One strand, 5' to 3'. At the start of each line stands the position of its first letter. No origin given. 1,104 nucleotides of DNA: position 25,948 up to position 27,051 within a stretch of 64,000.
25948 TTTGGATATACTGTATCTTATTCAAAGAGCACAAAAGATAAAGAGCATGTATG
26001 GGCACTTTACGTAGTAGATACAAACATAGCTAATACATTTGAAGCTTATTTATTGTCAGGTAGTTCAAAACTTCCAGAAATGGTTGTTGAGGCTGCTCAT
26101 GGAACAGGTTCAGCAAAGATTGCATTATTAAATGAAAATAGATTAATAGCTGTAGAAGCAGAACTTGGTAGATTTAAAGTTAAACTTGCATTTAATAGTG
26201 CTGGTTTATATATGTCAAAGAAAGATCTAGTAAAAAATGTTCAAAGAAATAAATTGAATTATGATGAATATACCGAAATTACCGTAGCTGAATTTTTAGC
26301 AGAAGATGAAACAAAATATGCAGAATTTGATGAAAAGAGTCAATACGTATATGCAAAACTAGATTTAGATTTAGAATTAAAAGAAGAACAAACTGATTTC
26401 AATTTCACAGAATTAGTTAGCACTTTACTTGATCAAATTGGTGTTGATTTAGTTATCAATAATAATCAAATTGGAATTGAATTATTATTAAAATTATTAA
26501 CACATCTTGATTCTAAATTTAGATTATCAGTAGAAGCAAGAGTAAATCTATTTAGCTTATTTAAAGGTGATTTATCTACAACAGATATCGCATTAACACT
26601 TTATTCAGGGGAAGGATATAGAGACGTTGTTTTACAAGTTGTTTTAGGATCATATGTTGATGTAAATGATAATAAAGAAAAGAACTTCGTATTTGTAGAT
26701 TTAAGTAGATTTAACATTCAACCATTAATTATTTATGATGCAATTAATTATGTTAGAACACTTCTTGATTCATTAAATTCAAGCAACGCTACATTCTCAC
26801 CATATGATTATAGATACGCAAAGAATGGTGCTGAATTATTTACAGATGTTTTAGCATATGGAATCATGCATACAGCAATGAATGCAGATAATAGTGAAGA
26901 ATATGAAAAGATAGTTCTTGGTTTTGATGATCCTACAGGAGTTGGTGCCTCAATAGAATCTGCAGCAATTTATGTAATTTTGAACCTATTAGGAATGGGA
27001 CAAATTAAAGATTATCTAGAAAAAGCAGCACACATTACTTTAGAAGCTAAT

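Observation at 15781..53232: Single 37.45-kb ORF: a 12,483-aa (~1.4 MDa) predicted lipoprotein, mostly unassignable to any family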

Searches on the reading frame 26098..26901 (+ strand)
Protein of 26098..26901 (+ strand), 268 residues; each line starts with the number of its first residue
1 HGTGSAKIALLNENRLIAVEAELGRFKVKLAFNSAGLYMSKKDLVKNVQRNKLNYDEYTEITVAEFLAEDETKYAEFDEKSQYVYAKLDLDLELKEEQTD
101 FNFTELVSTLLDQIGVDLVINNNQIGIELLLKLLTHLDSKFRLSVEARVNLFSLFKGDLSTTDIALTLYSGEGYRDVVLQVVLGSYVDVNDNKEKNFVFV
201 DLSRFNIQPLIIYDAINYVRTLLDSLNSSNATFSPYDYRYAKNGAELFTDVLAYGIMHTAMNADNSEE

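Call 39: search_protein_representatives(alignment_id=A2)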
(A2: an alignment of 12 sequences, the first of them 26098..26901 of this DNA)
Query: 12 sequences, 299 profile positions. Proteins with E-value up to 0.001 (for the whole library): 39; up to 1e-10: 25; up to 1e-30: 7. The best 39 are listed.
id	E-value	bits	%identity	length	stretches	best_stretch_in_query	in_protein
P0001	8.9e-196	665.7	-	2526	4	2-297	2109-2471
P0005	5.3e-64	233.0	-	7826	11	74-254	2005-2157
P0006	2.4e-44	168.5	-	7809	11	98-292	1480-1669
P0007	3.7e-40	154.7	-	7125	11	98-254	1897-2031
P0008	2.7e-38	148.6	-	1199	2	15-266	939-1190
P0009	1.5e-33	133.0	-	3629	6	37-257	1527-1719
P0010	3.1e-32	128.7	-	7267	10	59-254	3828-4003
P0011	2.8e-29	119.1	-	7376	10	20-278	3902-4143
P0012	6.9e-29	117.7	-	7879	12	25-297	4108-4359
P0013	2.5e-27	112.6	-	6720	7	20-251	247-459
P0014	7.2e-25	104.6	-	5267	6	91-277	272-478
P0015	1.1e-23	100.7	-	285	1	92-280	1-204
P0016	1.1e-21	94.1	-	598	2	19-245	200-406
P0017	2.0e-21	93.2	-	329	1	51-267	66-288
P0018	9.7e-18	81.1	-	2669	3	35-251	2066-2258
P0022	1.7e-16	77.1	-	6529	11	91-242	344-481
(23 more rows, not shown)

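Call 64: search_solved_structures(query=A2, max_evalue=10)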
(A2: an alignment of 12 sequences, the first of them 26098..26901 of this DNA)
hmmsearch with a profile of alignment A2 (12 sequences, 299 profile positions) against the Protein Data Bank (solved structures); distinct sequences matched with E-value up to 10: 0.

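Call 104: list_cluster_members(proteins=[P0005, P0006, P0007, P0010, P0011, P0012, P0013, P0014, P0018, P0022])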
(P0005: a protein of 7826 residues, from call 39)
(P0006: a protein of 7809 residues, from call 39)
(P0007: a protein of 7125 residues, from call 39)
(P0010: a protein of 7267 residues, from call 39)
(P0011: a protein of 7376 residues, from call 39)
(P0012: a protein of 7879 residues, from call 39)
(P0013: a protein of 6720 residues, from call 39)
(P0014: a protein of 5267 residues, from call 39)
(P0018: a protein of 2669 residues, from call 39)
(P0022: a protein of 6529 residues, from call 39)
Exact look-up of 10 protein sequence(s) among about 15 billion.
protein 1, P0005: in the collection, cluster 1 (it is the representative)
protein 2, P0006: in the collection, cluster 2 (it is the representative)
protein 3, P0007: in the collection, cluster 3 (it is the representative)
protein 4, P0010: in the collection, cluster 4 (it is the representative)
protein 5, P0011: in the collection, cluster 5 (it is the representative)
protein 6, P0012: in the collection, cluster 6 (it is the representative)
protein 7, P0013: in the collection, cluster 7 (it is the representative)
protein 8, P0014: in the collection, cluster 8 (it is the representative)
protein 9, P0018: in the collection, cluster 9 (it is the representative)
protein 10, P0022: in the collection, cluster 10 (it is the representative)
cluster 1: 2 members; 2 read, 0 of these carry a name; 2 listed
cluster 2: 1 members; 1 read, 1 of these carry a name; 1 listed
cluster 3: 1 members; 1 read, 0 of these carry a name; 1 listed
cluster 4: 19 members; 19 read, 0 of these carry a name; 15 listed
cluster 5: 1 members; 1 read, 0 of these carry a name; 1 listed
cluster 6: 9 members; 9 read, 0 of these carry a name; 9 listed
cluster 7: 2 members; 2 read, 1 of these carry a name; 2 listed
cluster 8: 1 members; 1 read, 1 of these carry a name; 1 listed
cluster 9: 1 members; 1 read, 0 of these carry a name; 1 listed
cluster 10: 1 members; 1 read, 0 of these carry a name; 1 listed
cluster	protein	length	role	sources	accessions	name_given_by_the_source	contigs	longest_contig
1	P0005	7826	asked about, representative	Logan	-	-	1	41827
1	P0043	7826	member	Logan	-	-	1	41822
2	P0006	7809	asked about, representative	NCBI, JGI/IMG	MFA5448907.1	MAG: carboxypeptidase-like regulatory domain-containing protein [Clostridia bacterium]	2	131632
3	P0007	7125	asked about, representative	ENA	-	-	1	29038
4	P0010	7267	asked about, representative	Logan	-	-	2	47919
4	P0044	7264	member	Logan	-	-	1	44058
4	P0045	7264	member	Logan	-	-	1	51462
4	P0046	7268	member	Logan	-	-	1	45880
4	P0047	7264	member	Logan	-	-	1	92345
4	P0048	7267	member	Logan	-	-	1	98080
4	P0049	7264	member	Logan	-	-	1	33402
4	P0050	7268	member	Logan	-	-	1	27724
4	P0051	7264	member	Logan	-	-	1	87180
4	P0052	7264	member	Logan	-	-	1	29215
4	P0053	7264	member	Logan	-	-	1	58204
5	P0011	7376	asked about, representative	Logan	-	-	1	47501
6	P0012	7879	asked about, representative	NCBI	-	-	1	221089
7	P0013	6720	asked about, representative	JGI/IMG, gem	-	-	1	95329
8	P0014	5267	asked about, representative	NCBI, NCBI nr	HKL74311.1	MAG TPA: hypothetical protein VJ903_05400, partial [Clostridia bacterium] | hypothetical protein [Clostridia bacterium]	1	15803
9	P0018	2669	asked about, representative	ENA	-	-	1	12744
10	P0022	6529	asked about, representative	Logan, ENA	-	-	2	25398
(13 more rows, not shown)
